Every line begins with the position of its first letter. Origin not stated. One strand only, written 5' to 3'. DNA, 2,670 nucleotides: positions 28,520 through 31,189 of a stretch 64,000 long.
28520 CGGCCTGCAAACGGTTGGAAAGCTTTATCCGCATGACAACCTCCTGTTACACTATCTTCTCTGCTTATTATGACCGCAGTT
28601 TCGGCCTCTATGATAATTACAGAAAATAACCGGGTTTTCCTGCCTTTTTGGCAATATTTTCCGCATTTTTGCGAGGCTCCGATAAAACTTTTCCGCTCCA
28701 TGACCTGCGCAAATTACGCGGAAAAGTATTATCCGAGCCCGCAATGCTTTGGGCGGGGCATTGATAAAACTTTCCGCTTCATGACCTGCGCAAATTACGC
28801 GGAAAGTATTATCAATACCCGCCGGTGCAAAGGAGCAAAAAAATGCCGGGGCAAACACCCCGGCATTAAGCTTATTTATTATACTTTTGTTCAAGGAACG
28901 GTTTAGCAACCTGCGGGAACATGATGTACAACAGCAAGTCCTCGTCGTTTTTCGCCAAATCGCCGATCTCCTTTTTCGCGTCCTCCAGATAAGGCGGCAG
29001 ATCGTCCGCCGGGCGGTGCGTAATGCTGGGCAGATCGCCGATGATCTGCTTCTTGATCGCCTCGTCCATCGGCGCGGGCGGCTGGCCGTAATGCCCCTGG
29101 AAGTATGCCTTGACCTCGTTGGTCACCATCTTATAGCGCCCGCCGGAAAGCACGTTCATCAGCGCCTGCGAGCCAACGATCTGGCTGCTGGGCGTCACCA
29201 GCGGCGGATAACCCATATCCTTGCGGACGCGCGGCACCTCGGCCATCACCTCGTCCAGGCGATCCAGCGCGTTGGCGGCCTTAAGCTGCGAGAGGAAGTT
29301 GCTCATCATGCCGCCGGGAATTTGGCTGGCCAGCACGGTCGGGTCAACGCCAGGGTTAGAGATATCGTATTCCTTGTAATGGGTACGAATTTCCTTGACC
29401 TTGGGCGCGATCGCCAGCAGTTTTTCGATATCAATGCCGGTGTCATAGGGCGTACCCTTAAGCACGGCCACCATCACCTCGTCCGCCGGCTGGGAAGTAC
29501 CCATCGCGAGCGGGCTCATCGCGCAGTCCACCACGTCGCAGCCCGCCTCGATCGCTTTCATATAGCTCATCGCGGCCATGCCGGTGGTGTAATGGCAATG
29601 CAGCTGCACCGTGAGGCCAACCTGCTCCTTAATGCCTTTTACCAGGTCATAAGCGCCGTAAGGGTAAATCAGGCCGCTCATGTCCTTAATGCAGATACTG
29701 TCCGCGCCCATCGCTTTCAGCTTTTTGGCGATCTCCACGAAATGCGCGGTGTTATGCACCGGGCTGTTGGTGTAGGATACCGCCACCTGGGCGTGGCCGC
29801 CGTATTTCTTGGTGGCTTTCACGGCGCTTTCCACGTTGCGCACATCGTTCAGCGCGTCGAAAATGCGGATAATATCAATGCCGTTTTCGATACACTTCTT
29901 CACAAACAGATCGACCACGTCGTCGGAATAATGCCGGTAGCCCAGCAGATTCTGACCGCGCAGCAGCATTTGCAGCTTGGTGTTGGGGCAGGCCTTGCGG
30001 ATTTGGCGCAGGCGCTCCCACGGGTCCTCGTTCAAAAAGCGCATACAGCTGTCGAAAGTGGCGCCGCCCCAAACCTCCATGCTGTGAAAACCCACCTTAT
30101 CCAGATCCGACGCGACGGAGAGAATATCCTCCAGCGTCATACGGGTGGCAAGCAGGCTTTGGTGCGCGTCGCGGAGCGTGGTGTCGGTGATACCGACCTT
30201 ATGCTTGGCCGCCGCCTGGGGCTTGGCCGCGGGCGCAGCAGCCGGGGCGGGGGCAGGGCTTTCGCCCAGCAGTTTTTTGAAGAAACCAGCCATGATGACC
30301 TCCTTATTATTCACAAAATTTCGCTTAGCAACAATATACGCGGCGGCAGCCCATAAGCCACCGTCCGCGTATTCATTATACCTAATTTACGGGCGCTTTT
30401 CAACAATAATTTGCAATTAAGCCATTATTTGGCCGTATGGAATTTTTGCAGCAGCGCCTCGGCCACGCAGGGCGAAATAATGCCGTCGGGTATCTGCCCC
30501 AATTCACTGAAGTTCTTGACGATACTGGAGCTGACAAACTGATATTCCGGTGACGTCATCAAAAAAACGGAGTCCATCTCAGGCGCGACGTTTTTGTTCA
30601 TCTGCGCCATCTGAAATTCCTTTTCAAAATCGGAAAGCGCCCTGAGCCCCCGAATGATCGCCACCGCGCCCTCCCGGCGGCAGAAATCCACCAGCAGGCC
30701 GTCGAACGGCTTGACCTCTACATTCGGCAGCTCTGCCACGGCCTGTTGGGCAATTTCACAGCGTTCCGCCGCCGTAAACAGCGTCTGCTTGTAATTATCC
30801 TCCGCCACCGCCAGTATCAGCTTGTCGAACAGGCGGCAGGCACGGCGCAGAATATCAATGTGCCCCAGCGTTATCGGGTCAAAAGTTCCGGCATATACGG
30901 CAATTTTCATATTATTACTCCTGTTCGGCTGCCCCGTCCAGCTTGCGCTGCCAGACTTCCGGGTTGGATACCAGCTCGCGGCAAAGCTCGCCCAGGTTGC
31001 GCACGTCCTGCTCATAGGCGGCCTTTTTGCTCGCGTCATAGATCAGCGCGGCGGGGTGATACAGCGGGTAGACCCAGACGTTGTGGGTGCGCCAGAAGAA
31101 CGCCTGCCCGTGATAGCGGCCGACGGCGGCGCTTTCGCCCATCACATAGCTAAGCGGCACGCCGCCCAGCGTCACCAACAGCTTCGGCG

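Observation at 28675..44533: A family of ~65-80 bp palindromic intergenic repeats (REP/MITE-like): nine clear copies plus a partial one, in four clusters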

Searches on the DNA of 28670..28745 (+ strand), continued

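Call 62: search_with_rna_model(model_id=R1, sources=[window, L023, L031], max_evalue=1e-10, make_alignment=true)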
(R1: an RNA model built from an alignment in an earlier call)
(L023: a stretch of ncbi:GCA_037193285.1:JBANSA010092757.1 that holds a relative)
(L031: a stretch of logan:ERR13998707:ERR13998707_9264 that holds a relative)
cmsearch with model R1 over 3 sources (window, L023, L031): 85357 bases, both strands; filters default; matches with E-value up to 1e-10: 13.
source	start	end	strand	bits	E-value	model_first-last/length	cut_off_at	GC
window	28752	28825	+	93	9.4e-22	1-75/75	no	0.5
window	40679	40752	+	88.3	1.6e-20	1-75/75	no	0.47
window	44367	44451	-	84.8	1.4e-19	1-75/75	no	0.44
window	40595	40670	+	83.9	2.4e-19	1-75/75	no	0.45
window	28670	28745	+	83.7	2.7e-19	1-75/75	no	0.5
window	40499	40583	-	83.3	3.3e-19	1-75/75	no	0.4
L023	7918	7994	-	82.7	4.8e-19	1-75/75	no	0.49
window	44460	44535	+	80.1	2.3e-18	1-75/75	no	0.46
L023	8003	8087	+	80.1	2.4e-18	1-75/75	no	0.44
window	33087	33173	-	79.4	3.7e-18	1-75/75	no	0.57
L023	503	587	-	79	4.4e-18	1-75/75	no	0.4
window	32986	33070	+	75.8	3.1e-17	1-75/75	no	0.39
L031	7831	7899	+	70.5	7.6e-16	1-75/75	no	0.42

Alignment A3: 13 matches aligned to the model, 88 columns, each read 5' to 3' on its own strand. Consensus structure (alignment columns), stored with it:
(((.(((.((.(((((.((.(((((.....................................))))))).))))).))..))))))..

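Call 76: search_with_rna_model(model_id=R1, sources=[L163, L164], max_evalue=1)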
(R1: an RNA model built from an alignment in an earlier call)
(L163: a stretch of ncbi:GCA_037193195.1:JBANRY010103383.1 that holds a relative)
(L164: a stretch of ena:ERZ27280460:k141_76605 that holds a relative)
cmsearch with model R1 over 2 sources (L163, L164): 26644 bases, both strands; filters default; matches with E-value up to 1: 4.
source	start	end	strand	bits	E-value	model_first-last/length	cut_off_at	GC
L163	2902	2978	-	82.5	1.7e-19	1-75/75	no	0.49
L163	2904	2980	+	38.2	7.2e-08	1-75/75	no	0.52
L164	9806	9881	-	33.6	1.1e-06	1-75/75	no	0.33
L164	9807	9882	+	16.1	0.044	1-75/75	no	0.34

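Call 85: search_with_rna_model(model_id=R1, sources=[L165], max_evalue=1)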
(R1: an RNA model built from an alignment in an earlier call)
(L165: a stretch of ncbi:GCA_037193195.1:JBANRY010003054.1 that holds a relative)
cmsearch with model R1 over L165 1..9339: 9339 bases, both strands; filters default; matches with E-value up to 1: 2.
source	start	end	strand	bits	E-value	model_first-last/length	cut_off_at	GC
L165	4035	4110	-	82.1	7.9e-20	1-75/75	no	0.5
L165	4037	4112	+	34.7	2.1e-07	1-75/75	no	0.49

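Call 91: search_with_rna_model(model_id=R1, sources=[window, L023, L031, L163, L165], max_evalue=1e-10, make_alignment=true)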
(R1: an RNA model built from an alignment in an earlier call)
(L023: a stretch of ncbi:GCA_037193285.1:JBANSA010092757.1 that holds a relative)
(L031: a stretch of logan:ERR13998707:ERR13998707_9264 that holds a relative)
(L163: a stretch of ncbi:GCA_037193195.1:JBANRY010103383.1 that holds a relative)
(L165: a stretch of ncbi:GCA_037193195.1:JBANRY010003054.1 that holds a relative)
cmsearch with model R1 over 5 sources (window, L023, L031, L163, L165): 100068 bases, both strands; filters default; matches with E-value up to 1e-10: 15.
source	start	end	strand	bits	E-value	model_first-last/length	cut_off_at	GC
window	28752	28825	+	93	1.1e-21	1-75/75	no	0.5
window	40679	40752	+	88.3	1.9e-20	1-75/75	no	0.47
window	44367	44451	-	84.8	1.6e-19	1-75/75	no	0.44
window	40595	40670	+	83.9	2.8e-19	1-75/75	no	0.45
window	28670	28745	+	83.7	3.2e-19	1-75/75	no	0.5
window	40499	40583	-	83.3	3.9e-19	1-75/75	no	0.4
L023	7918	7994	-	82.7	5.6e-19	1-75/75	no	0.49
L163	2902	2978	-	82.5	6.5e-19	1-75/75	no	0.49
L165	4035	4110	-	82.1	8.5e-19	1-75/75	no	0.5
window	44460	44535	+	80.1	2.7e-18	1-75/75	no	0.46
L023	8003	8087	+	80.1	2.8e-18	1-75/75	no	0.44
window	33087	33173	-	79.4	4.3e-18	1-75/75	no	0.57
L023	503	587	-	79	5.2e-18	1-75/75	no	0.4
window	32986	33070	+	75.8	3.7e-17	1-75/75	no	0.39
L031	7831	7899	+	70.5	8.9e-16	1-75/75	no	0.42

Alignment A5: 15 matches aligned to the model, 88 columns, each read 5' to 3' on its own strand. Consensus structure (alignment columns), stored with it:
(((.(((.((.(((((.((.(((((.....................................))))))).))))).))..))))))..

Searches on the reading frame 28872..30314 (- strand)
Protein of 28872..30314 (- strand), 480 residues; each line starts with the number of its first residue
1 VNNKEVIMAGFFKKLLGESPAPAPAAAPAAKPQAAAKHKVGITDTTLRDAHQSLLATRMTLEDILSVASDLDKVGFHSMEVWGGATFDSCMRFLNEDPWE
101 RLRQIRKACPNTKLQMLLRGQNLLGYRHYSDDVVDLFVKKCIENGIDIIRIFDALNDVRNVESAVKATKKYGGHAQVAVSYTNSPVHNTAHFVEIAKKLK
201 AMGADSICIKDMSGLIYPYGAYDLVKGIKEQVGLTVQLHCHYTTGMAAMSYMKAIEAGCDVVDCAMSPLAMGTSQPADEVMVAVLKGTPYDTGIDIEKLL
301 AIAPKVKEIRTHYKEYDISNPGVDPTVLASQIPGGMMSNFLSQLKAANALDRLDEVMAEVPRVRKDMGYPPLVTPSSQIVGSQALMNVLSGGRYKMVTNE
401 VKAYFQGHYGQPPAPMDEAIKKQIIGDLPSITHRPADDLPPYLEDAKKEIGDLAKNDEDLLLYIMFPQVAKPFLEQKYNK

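Call 15: search_protein_families(library=ncbifam, proteins=[window:28872-30314:-], max_evalue=0.00001)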
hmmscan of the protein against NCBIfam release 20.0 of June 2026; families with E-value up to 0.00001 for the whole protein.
window:28872-30314:- (480 aa): 24 families
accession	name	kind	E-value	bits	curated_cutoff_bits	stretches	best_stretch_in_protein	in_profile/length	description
NF006761.0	PRK09282.1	domain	3.1e-225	749.1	402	1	38-478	2-442/591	pyruvate carboxylase subunit B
NF008985.0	PRK12331.1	equivalog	4.8e-214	711.3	718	1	38-479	2-446/465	oxaloacetate decarboxylase subunit alpha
TIGR01108.1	oadA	equivalog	6.1e-212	705.2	756.5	1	42-479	1-442/582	sodium-extruding oxaloacetate decarboxylase subunit alpha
NF010644.0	PRK14041.1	equivalog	2.1e-198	659.7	734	1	39-479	2-442/467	pyruvate carboxylase subunit B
NF010643.0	PRK14040.1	subfamily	2.2e-184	614.2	892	1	36-479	3-455/595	oxaloacetate decarboxylase subunit alpha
NF008984.0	PRK12330.1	equivalog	7e-178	592.5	827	1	37-477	3-449/500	methylmalonyl-CoA carboxytransferase subunit 5S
NF009231.0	PRK12581.1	equivalog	5.8e-171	569.1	954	1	37-479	10-455/468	oxaloacetate decarboxylase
NF010645.0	PRK14042.1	equivalog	9.4e-168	559.6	1182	1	39-479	3-443/596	pyruvate carboxylase subunit B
NF009554.0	PRK12999.1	equivalog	1.1e-123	414.3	965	1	35-476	529-991/1147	pyruvate carboxylase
TIGR01235.1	pyruv_carbox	equivalog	1.2e-108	364.1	1114.45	1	36-475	527-987/1143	pyruvate carboxylase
NF006049.0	PRK08195.1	subfamily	6e-25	88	229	1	36-347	4-300/344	4-hyroxy-2-oxovalerate/4-hydroxy-2-oxopentanoic acid aldolase,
TIGR03217.1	4OH_2_O_val_ald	equivalog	1.6e-22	80.1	286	1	39-306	2-261/334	4-hydroxy-2-oxovalerate aldolase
NF002085.0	PRK00915.1-2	subfamily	1e-19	70.7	517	1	33-308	7-273/504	2-isopropylmalate synthase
TIGR02660.1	nifV_homocitr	equivalog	1.1e-19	71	462.9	1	40-308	2-261/365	homocitrate synthase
TIGR02090.1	LEU1_arch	subfamily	1.1e-18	67.5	484.75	1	176-308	127-260/363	isopropylmalate/citramalate/homocitrate synthases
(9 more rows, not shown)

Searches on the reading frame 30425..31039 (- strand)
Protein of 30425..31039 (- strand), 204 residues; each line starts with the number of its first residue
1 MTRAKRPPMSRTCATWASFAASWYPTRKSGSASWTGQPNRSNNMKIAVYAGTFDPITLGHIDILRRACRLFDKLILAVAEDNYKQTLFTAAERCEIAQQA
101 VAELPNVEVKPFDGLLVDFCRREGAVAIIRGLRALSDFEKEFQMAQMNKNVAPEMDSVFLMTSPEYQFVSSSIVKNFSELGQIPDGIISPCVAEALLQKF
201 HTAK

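Call 15: search_protein_families(library=ncbifam, proteins=[window:30425-31039:-], max_evalue=0.00001)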
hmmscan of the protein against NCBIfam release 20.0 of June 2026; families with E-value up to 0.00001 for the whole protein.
window:30425-31039:- (204 aa): 5 families
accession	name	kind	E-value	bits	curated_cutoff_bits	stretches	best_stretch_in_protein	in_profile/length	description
TIGR01510.1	coaD_prev_kdtB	equivalog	3.4e-53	179.8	103.3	1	46-200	1-155/155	pantetheine-phosphate adenylyltransferase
TIGR00125.1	cyt_tran_rel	domain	4.1e-17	62.1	27.7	1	46-106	1-65/65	adenylyltransferase/cytidyltransferase family protein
NF005519.0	PRK07152.1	equivalog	6.5e-07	28.6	315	1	44-113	1-75/361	nicotinate-nucleotide adenylyltransferase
TIGR00482.1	TIGR00482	equivalog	9.7e-07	29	112.45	1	48-113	1-71/194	nicotinate (nicotinamide) nucleotide adenylyltransferase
NF002243.0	PRK01153.1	subfamily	1.8e-06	27.6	127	1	47-104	3-63/175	nicotinamide-nucleotide adenylyltransferase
